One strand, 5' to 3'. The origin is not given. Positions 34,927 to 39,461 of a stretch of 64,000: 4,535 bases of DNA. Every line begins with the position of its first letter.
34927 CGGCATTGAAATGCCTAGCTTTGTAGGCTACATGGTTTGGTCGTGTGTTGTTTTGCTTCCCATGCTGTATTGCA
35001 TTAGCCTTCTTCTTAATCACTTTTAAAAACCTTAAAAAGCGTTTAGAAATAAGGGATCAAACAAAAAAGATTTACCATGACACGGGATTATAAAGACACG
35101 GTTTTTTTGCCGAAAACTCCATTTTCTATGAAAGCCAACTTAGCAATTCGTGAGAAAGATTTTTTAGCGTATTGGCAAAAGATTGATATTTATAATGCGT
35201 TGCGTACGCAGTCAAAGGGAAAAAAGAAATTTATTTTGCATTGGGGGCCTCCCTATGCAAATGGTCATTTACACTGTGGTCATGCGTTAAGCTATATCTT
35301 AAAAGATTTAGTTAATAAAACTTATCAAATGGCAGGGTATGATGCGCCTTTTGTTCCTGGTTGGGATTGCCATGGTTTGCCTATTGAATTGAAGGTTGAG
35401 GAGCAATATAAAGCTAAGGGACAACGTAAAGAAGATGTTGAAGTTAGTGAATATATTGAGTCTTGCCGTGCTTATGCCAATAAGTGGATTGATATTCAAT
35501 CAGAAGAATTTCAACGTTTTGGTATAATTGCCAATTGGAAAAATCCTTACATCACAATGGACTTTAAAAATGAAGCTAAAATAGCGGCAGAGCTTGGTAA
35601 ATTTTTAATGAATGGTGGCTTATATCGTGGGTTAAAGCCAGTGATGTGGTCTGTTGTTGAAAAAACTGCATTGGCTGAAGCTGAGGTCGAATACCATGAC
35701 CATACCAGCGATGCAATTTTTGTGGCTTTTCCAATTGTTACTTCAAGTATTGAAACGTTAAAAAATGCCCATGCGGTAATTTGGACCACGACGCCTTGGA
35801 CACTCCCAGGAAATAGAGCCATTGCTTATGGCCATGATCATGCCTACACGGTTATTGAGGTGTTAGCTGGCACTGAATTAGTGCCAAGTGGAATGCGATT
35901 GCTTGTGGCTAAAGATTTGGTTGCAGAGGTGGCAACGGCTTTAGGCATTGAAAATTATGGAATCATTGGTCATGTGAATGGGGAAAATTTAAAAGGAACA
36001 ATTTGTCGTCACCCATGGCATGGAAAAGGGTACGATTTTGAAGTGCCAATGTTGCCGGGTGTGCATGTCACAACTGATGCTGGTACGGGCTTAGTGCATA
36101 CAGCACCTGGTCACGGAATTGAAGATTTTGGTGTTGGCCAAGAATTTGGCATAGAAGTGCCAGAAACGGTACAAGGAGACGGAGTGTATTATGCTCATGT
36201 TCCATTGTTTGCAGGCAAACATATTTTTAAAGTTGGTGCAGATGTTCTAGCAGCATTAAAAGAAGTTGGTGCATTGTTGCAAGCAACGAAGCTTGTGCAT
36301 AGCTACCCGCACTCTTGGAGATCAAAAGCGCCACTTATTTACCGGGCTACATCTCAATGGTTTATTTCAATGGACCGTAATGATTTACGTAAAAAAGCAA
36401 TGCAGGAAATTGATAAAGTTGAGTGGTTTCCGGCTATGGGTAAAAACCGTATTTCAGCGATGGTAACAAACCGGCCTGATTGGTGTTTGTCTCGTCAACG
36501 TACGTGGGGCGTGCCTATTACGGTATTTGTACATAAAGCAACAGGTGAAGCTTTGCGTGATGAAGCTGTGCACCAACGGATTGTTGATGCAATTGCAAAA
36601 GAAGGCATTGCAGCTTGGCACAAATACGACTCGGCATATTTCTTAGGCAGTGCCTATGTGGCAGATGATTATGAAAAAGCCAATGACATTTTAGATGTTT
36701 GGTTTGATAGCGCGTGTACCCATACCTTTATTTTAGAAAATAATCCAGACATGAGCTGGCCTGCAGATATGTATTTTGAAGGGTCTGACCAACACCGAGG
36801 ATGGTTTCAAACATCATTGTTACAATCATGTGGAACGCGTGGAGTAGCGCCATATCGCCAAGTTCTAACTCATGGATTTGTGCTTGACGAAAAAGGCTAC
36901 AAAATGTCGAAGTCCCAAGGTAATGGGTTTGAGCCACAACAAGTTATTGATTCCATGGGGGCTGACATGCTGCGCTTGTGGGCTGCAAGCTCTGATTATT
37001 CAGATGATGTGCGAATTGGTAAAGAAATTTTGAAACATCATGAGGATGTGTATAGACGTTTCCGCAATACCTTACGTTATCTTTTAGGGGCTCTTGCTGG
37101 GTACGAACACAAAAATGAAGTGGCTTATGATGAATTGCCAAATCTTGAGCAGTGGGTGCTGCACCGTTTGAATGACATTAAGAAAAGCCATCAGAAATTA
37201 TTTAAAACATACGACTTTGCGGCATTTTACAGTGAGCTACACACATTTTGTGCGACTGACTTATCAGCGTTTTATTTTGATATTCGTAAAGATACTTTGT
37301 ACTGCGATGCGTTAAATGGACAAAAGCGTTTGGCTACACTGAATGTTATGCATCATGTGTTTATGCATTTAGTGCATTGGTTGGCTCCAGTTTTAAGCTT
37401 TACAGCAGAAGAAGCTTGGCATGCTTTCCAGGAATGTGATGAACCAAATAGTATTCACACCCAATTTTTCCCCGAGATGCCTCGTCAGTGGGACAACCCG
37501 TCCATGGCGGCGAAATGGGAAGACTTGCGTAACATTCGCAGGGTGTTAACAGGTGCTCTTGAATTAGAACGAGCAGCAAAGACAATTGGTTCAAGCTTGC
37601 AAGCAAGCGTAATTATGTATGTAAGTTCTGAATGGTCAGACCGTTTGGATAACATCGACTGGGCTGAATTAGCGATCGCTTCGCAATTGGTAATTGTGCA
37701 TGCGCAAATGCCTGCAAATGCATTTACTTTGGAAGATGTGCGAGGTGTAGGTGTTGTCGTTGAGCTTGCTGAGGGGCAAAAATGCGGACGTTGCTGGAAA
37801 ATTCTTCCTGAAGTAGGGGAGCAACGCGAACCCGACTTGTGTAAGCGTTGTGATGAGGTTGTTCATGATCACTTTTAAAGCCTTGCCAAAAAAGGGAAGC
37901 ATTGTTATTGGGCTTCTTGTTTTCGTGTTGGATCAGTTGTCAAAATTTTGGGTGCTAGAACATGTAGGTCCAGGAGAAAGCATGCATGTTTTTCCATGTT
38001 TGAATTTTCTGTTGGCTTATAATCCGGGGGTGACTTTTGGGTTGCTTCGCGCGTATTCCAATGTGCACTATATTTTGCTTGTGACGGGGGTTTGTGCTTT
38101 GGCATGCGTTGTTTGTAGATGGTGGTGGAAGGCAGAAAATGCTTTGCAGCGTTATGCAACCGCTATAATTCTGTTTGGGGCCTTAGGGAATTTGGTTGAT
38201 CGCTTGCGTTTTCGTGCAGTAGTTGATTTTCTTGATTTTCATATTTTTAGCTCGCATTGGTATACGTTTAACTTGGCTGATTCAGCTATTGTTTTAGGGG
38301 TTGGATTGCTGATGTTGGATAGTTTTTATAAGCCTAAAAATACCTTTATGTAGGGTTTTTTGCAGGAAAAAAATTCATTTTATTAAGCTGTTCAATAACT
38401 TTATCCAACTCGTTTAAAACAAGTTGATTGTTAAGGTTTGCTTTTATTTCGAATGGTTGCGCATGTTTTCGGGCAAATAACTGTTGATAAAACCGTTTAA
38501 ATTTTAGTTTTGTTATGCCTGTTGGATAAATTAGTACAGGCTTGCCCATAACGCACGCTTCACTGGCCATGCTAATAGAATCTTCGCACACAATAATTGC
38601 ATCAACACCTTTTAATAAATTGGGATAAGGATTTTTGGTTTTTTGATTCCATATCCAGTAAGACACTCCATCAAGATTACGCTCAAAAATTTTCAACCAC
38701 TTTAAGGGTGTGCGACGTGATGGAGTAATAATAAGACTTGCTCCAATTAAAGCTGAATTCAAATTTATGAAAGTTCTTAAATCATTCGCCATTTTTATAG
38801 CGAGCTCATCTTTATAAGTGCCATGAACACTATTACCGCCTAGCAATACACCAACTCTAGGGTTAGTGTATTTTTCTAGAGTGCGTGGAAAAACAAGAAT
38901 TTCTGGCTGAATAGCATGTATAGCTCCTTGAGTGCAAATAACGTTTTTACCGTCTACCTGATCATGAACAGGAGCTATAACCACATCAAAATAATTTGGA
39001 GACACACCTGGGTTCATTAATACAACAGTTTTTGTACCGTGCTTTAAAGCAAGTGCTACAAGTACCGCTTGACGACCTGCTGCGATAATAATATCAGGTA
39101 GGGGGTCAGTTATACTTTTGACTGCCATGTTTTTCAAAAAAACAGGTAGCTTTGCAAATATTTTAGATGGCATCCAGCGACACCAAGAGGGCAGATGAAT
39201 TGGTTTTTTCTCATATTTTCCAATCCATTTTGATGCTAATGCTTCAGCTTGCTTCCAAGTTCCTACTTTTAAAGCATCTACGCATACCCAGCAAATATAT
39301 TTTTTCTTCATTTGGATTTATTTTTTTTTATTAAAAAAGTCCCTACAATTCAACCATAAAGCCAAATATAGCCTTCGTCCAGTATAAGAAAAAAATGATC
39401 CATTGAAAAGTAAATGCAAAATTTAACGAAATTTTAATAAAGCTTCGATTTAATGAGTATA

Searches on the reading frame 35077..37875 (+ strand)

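Call 7: search_protein_families(library=pfam, proteins=[window:35077-37875:+], max_evalue=0.01)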
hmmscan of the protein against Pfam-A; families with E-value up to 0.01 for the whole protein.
window:35077-37875:+ (933 aa): 6 families
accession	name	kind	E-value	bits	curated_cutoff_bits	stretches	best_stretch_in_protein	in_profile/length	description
PF00133.28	tRNA-synt_1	-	1.2e-134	449.6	22.7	1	30-647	3-413/414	tRNA synthetases class I (I, L, M and V)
PF08264.19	Anticodon_1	-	1.2e-24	87.3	25.1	1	691-846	1-147/148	Anticodon-binding domain of tRNA ligase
PF09334.17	tRNA-synt_1g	-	2.8e-20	72.9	20.1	2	59-146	8-89/391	tRNA synthetases class I (M)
PF06827.20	zf-FPG_IleRS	-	2.9e-07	30.6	21.3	1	900-927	1-29/30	Zinc finger found in FPG and IleRS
PF01406.26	tRNA-synt_1e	-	3.3e-06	27.1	27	0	581-653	226-297/301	tRNA synthetases class I (C) catalytic domain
PF01921.24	tRNA-synt_1f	-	5.5e-05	22.7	27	1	598-666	271-339/360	tRNA synthetases class I (K)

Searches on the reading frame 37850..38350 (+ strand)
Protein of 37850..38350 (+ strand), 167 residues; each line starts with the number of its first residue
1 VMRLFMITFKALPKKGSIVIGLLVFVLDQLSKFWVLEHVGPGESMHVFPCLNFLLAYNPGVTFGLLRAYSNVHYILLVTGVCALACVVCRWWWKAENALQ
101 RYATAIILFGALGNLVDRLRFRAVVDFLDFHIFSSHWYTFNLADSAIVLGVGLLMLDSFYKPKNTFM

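Call 7: search_protein_families(library=pfam, proteins=[window:37850-38350:+], max_evalue=0.01)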
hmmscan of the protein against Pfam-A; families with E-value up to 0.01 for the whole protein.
window:37850-38350:+ (167 aa): 1 family
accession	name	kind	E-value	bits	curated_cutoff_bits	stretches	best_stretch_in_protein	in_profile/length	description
PF01252.23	Peptidase_A8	-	2.6e-35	122.1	25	1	22-159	3-141/142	Signal peptidase (SPase) II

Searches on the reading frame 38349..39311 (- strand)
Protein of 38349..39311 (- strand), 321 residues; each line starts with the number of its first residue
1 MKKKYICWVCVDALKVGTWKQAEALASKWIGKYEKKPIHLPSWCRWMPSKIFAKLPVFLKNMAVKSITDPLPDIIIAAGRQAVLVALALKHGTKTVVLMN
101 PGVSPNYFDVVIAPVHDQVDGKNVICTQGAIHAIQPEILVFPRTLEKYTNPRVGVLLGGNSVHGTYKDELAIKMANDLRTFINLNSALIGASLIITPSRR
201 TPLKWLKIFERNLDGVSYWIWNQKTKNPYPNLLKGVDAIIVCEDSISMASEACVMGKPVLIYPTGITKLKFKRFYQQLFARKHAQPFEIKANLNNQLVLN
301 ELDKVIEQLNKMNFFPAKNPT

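Call 6: search_protein_families(library=pfam, proteins=[window:38349-39311:-], max_evalue=0.01)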
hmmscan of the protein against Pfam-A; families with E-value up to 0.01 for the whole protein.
window:38349-39311:- (321 aa): 1 family
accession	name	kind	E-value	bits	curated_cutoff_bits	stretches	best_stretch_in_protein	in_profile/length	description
PF06258.17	Mito_fiss_Elm1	-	1.3e-64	218.7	27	1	17-309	2-300/304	Mitochondrial fission ELM1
